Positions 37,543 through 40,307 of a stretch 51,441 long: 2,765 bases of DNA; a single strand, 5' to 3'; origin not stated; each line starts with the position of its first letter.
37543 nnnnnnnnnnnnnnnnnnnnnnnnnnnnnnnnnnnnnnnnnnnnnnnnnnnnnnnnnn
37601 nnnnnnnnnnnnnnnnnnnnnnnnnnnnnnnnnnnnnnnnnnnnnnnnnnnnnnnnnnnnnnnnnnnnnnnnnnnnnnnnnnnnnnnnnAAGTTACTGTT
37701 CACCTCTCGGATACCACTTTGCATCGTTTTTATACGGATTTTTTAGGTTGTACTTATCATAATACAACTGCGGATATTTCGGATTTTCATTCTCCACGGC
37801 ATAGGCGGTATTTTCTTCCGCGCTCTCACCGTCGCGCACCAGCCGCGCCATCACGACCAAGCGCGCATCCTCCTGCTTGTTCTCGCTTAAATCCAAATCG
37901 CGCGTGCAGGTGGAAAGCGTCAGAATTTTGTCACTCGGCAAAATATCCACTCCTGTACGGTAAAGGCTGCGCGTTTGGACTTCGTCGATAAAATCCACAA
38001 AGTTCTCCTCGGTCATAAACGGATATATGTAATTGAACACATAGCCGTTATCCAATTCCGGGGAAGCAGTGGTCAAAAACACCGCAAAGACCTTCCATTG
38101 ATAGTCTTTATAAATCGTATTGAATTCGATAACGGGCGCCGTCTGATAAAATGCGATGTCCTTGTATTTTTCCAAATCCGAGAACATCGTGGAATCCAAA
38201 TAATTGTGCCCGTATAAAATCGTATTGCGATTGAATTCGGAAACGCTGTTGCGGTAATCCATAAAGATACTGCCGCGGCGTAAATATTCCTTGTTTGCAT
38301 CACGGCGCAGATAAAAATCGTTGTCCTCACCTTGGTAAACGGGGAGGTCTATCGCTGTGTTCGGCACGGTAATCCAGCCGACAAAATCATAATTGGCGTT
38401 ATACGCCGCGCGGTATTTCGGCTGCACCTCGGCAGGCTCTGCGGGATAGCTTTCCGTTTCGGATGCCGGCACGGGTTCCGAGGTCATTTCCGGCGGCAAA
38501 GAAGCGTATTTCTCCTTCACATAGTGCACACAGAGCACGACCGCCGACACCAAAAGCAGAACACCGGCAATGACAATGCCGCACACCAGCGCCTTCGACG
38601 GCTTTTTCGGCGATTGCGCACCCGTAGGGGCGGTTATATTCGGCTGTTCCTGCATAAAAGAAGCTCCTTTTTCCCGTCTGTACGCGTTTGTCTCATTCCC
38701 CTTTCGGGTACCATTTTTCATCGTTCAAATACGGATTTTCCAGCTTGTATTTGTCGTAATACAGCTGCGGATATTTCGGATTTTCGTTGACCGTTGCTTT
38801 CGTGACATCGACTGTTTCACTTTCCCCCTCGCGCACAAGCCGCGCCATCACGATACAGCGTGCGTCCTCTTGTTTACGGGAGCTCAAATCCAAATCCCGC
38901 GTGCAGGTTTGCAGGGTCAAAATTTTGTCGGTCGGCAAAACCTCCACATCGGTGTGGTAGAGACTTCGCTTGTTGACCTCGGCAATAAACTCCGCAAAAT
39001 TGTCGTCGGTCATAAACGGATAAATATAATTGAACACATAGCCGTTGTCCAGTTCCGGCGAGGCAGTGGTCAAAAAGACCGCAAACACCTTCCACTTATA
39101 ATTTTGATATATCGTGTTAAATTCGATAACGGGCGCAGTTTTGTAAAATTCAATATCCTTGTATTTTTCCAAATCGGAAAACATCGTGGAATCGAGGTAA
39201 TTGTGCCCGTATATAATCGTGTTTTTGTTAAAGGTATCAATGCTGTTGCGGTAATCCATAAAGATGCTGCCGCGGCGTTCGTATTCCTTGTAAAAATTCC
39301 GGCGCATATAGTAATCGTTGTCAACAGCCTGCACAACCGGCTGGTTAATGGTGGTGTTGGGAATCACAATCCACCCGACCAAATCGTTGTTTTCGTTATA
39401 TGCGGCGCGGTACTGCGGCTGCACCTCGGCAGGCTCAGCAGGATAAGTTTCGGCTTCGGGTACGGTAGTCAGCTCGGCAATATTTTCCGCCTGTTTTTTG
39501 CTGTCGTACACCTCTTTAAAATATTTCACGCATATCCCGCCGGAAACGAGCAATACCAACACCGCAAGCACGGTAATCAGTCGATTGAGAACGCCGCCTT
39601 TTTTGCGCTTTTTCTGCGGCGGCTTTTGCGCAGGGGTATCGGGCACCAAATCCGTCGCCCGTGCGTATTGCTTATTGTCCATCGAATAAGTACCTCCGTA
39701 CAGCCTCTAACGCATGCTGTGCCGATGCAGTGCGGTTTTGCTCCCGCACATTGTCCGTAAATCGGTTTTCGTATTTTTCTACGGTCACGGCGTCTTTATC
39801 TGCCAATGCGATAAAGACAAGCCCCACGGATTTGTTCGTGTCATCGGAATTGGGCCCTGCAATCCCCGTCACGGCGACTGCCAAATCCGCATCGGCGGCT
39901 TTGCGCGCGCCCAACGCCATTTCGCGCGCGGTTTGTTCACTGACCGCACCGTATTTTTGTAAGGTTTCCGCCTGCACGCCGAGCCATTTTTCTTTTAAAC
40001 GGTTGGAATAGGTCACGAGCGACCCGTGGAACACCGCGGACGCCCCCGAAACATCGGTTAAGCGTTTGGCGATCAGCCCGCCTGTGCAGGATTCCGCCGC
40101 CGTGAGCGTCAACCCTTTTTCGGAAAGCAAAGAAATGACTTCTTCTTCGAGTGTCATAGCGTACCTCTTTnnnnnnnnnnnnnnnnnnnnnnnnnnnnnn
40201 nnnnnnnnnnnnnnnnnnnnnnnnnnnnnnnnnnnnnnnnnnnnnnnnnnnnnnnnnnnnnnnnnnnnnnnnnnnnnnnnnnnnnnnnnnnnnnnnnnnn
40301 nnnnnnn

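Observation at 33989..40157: Tightly coupled pncC, three tandem class-B-type sortases and a CinA-like/SpoIID fusion, with no sorting-signal substrate nearby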

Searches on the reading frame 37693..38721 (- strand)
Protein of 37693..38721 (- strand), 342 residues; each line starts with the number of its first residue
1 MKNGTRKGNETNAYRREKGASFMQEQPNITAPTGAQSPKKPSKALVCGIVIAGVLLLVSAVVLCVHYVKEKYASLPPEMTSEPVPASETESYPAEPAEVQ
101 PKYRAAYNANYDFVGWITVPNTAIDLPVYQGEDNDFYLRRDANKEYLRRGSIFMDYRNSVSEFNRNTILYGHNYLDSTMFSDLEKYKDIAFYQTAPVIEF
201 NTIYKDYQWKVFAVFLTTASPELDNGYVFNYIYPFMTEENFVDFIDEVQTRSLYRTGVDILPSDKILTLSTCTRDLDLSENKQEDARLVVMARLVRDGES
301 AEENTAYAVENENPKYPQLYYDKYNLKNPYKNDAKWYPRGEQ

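Call 3: search_protein_families(library=pfam, proteins=[window:37693-38721:-], max_evalue=0.01)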
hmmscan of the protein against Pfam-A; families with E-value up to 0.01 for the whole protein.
window:37693-38721:- (342 aa): 1 family
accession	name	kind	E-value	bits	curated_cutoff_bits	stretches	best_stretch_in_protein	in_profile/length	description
PF04203.18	Sortase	-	4e-16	59.3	26.6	1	117-295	1-125/125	Sortase domain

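Call 4: search_protein_families(library=ncbifam, proteins=[window:37693-38721:-], max_evalue=0.01)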
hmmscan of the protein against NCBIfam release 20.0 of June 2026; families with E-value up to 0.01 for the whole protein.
window:37693-38721:- (342 aa): 5 families
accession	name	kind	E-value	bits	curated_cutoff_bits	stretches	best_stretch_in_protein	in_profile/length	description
TIGR03064.1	sortase_srtB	equivalog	3.1e-52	177.3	153.75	1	54-290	14-235/235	class B sortase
NF040525.1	SrtB_LPKTxSAVK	exception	1.3e-19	70.2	200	1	57-275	9-226/261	class B sortase, LPKTxAVK-specific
TIGR01076.1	sortase_fam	subfamily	0.00091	19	39.35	0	115-187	1-65/136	sortase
NF033745.1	class_C_sortase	subfamily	0.00098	18.9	160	1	96-187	75-158/220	class C sortase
NF033761.1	gliding_GltJ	equivalog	0.0028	16.8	450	1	27-108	354-435/671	adventurous gliding motility protein GltJ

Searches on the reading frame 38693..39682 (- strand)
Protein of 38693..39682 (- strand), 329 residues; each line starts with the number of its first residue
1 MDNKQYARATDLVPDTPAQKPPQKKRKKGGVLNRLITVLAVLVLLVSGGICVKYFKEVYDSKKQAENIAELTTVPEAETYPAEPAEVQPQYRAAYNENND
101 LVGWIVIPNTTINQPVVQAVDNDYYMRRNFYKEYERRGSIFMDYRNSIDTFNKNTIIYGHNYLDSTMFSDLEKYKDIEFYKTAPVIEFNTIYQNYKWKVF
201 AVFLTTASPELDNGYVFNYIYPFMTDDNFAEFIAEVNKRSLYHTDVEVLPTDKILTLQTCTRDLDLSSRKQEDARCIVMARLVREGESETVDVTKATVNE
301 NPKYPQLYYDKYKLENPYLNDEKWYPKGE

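Call 3: search_protein_families(library=pfam, proteins=[window:38693-39682:-], max_evalue=0.01)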
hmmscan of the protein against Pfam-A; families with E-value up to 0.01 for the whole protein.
window:38693-39682:- (329 aa): 1 family
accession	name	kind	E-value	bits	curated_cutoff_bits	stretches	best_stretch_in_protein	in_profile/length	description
PF04203.18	Sortase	-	1.2e-13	51.3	26.6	1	105-283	1-125/125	Sortase domain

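Call 4: search_protein_families(library=ncbifam, proteins=[window:38693-39682:-], max_evalue=0.01)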
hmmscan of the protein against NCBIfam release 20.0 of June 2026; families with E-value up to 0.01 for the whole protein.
window:38693-39682:- (329 aa): 2 families
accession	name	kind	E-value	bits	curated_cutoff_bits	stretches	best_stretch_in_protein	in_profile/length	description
TIGR03064.1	sortase_srtB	equivalog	1e-56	191.9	153.75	1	31-264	3-228/235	class B sortase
NF040525.1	SrtB_LPKTxSAVK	exception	4.1e-20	71.8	200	1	41-263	5-226/261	class B sortase, LPKTxAVK-specific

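Call 16: search_solved_structures(query=window:38693-39682:-, max_evalue=0.001, show_alignments=2)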
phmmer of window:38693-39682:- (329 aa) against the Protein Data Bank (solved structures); distinct sequences matched with E-value up to 0.001: 15.
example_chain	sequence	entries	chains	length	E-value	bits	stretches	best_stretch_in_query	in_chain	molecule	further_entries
1rz2_A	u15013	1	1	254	5.5e-45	156.9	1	23-284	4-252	conserved hypothetical protein BA4783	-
2oqw_A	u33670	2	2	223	6e-43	150.2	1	55-284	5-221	Sortase B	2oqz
1ng5_A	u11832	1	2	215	2.1e-38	135.3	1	84-283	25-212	sortase B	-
1qx6_A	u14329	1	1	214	5.7e-38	133.9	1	84-283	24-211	NPQTN specific sortase B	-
1qwz_A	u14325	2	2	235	6.7e-38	133.6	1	83-283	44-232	NPQTN specific sortase B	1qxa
4lfd_A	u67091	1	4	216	2e-37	132.1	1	85-283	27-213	Sortase B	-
5jcv_A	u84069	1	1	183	8.7e-37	130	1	96-267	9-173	Lmo2181 protein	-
5gyj_A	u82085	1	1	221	1.8e-29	105.9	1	97-265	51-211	Putative peptidase C60B, sortase B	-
6kyc_A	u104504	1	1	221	2.3e-29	105.6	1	97-265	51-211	Putative peptidase C60B, sortase B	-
6kyd_A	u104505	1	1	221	4.3e-29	104.7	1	97-266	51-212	Putative peptidase C60B, sortase B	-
4ux7_A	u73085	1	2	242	1.4e-28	103.1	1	96-274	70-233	PUTATIVE PEPTIDASE C60B, SORTASE B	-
5b23_A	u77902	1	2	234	5.2e-22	81.4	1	57-264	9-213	Uncharacterized protein Sortase B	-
4y4q_A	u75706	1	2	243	2.1e-21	79.4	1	96-264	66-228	Sortase, SrtB family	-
5yfk_A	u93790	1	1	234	1.4e-20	76.7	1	57-263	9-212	Uncharacterized protein Sortase B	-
3psq_A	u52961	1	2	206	3.5e-17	65.6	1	97-263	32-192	Hypothetical exported protein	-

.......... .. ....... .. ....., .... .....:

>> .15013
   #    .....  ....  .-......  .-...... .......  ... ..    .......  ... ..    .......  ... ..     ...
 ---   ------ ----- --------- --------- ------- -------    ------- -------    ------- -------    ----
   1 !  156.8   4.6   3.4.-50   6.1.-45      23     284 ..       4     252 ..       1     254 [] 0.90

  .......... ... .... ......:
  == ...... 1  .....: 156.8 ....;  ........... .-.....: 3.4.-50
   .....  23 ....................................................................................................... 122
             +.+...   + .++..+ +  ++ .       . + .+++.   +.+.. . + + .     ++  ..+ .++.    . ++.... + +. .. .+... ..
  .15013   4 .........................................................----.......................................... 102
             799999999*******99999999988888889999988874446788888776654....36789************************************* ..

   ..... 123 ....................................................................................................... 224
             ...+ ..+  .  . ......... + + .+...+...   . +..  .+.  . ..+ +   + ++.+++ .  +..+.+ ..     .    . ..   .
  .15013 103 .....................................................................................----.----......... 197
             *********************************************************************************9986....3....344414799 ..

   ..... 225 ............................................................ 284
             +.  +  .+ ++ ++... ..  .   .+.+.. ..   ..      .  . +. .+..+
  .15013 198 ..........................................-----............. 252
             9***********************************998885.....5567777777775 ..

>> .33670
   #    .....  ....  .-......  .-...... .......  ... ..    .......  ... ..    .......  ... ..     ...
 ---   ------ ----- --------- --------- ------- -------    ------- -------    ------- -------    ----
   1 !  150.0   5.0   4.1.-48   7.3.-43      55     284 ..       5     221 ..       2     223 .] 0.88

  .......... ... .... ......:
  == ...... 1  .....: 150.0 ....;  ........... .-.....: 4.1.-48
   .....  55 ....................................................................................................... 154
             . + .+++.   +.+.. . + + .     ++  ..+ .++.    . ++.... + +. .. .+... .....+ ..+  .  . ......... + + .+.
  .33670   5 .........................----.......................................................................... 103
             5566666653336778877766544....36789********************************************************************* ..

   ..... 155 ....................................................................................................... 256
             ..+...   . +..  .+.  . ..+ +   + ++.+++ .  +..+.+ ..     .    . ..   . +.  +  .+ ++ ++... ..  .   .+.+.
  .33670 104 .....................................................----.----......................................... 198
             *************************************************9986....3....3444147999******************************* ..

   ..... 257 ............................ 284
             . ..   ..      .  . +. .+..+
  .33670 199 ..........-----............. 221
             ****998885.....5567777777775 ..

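Call 76: predict_structure(alignment_id=A6)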
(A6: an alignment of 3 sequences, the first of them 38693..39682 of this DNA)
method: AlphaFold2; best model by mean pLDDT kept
length: 329 residues; sequences in the alignment: 3
mean_pLDDT: 41.5   pTM: 0.41
mean pLDDT of the five models: 41.5, 34.9, 33.7, 33.5, 33.4
residues with pLDDT >= 90: 0; 70-90: 12; 50-70: 89; < 50: 228
segments of 3 or more residues with pLDDT < 50: 1-33, 58-152, 158-195, 206-224, 256-274, 300-305, 317-329
pLDDT, mean of each block of 10 residues (from residue 1): 24 29 31 60 67 56 33 24 29 26 21 20 24 26 31 49 31 36 36 55 51 38 51 67 66 48 33 52 67 53 50 49 32
secondary structure, 60 per line:
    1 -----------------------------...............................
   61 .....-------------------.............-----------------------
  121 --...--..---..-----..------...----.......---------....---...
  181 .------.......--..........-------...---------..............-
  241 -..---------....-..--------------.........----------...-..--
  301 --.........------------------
elements in order: H30-65 H85-97 E155-161 H171-174 H178-181 H188-194 E197-206 H226-239 E253-256 E274-282 H303-311

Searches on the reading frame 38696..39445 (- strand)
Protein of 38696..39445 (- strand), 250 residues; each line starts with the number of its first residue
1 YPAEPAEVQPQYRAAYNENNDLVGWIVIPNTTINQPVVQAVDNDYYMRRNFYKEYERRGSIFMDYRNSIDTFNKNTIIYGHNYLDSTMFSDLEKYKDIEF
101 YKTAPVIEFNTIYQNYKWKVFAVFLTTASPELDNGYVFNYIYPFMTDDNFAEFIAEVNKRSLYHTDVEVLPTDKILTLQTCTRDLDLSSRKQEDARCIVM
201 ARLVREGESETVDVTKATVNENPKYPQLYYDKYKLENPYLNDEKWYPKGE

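Call 55: find_related_loci(query=A5, collection=metagenome_contigs, flank=9000)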
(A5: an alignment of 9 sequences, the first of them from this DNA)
Query A5 (250 aa) in metagenome_contigs; peptide patterns used: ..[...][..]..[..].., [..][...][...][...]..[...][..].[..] (x = any residue, [..] = any of these).
600 stretches matched a pattern (row limit reached: there are more); 563 encode a relative of the query (tblastn E <= 1e-3); the best 80 are kept; 80 distinct loci.
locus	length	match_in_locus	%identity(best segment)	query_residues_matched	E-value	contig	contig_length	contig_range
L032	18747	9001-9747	76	1-250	1e-131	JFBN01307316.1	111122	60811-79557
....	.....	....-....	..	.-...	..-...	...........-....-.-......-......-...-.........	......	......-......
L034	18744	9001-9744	65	5-249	9e-110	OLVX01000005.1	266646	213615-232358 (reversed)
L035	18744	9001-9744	65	5-249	9e-110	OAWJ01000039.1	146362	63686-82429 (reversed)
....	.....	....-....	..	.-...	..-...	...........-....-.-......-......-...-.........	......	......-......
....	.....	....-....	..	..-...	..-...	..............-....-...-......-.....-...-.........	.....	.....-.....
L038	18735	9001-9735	54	2-247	7e-84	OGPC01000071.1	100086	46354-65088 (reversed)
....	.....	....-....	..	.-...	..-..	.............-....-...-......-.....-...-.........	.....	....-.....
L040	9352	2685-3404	51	7-247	3e-81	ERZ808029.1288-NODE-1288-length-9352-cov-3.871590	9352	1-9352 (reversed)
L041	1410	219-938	52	9-248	2e-86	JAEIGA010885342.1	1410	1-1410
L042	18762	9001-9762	50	1-247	1e-78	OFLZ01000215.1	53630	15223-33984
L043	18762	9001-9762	49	1-247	6e-78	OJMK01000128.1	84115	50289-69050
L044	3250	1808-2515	49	5-245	3e-74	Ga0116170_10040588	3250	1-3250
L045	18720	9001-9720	49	5-245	1e-73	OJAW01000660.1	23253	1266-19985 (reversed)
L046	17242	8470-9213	65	5-249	9e-110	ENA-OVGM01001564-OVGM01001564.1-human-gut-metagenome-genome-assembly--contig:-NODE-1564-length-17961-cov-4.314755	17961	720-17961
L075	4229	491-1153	40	5-233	3e-47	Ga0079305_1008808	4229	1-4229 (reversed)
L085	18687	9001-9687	35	8-231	4e-39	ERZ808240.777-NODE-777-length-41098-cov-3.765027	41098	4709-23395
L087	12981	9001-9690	36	10-241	4e-38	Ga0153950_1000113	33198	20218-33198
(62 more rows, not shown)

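Call 78: search_protein_families(library=pfam, proteins=[L087:7396-10977:+, L075:2-2491:+, L045:11640-12785:+, L045:12789-14096:+, L085:10839-12056:+, L043:14317-16935:+, L040:4384-7623:+], max_evalue=0.01)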
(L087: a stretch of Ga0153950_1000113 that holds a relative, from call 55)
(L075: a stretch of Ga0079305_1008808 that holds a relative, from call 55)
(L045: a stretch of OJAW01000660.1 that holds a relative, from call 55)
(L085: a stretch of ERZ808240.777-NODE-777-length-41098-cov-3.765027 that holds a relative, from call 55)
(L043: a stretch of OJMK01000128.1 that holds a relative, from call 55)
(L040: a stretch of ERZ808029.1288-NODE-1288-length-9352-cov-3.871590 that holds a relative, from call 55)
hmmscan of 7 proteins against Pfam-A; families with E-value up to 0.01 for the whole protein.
L087:7396-10977:+ (1194 aa): 5 families
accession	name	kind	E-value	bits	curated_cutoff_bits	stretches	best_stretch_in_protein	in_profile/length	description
PF02464.23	CinA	-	1.6e-20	73.8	23.5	1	258-407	2-152/155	Competence-damaged protein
PF04203.18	Sortase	-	2.2e-12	47.2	26.6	1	552-728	1-125/125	Sortase domain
PF18146.6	CinA_KH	-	1.2e-11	44.9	27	1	182-254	1-73/73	Damage-inducible protein CinA KH domain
PF08486.15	SpoIID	-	2.4e-07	31.7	23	1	948-1019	12-97/97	Stage II sporulation protein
PF00994.29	MoCF_biosynth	-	3.9e-07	30.3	26.6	1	25-172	18-142/144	Probable molybdopterin binding domain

L075:2-2491:+ (830 aa): 2 families
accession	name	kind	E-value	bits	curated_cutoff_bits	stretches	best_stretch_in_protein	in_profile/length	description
PF04203.18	Sortase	-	1.4e-09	38.2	26.6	1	185-353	1-123/125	Sortase domain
PF08486.15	SpoIID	-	0.00011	23.2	23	1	589-620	17-48/97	Stage II sporulation protein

L045:11640-12785:+ (382 aa): 0 families

L045:12789-14096:+ (436 aa): 2 families
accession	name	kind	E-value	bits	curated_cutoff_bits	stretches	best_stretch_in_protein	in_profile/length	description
PF00404.24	Dockerin_1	-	9.5e-05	23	22.9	1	37-86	2-50/57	Dockerin type I domain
PF08486.15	SpoIID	-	0.0069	17.4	23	0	246-301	27-97/97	Stage II sporulation protein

L085:10839-12056:+ (406 aa): 1 family
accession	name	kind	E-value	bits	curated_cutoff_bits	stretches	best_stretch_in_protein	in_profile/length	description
PF08486.15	SpoIID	-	9.4e-07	29.8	23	1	217-257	10-47/97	Stage II sporulation protein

L043:14317-16935:+ (873 aa): 1 family
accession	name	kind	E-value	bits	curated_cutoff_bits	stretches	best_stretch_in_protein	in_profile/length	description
PF12733.13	Cadherin-like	-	1.7e-14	54.4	24.2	1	708-789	4-88/89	Cadherin-like beta sandwich domain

L040:4384-7623:+ (1080 aa): 0 families

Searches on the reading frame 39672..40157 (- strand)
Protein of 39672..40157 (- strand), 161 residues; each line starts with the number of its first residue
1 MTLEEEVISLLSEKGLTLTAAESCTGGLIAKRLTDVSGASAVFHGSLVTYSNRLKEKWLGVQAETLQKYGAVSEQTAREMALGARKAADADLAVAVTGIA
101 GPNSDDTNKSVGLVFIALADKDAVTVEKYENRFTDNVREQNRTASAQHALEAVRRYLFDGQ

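Call 3: search_protein_families(library=pfam, proteins=[window:39672-40157:-], max_evalue=0.01)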
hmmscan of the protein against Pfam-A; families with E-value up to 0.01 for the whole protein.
window:39672-40157:- (161 aa): 1 family
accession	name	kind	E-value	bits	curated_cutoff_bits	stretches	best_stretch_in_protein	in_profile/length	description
PF02464.23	CinA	-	2.7e-56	189.9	23.5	1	2-157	3-155/155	Competence-damaged protein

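Call 4: search_protein_families(library=ncbifam, proteins=[window:39672-40157:-], max_evalue=0.01)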
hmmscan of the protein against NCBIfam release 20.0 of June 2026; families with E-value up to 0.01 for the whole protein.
window:39672-40157:- (161 aa): 5 families
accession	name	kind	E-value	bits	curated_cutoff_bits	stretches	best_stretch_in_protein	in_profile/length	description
NF001813.0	PRK00549.1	equivalog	7.5e-51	173.4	379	1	2-157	258-411/414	competence/damage-inducible protein A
TIGR00199.1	PncC_domain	subfamily_domain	1.8e-46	157.9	68.9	1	8-156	2-148/149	nicotinamide-nucleotide amidohydrolase family protein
NF002975.0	PRK03661.1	equivalog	1.9e-44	151.2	212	1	2-153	8-157/164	nicotinamide-nucleotide amidase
TIGR00200.1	cinA_nterm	subfamily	2.8e-34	118.5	243.15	1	2-157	260-411/414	CinA family nicotinamide mononucleotide deamidase-related protein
NF002972.0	PRK03657.1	equivalog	5e-28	98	201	1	3-125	20-142/175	2-oxo-tetronate isomerase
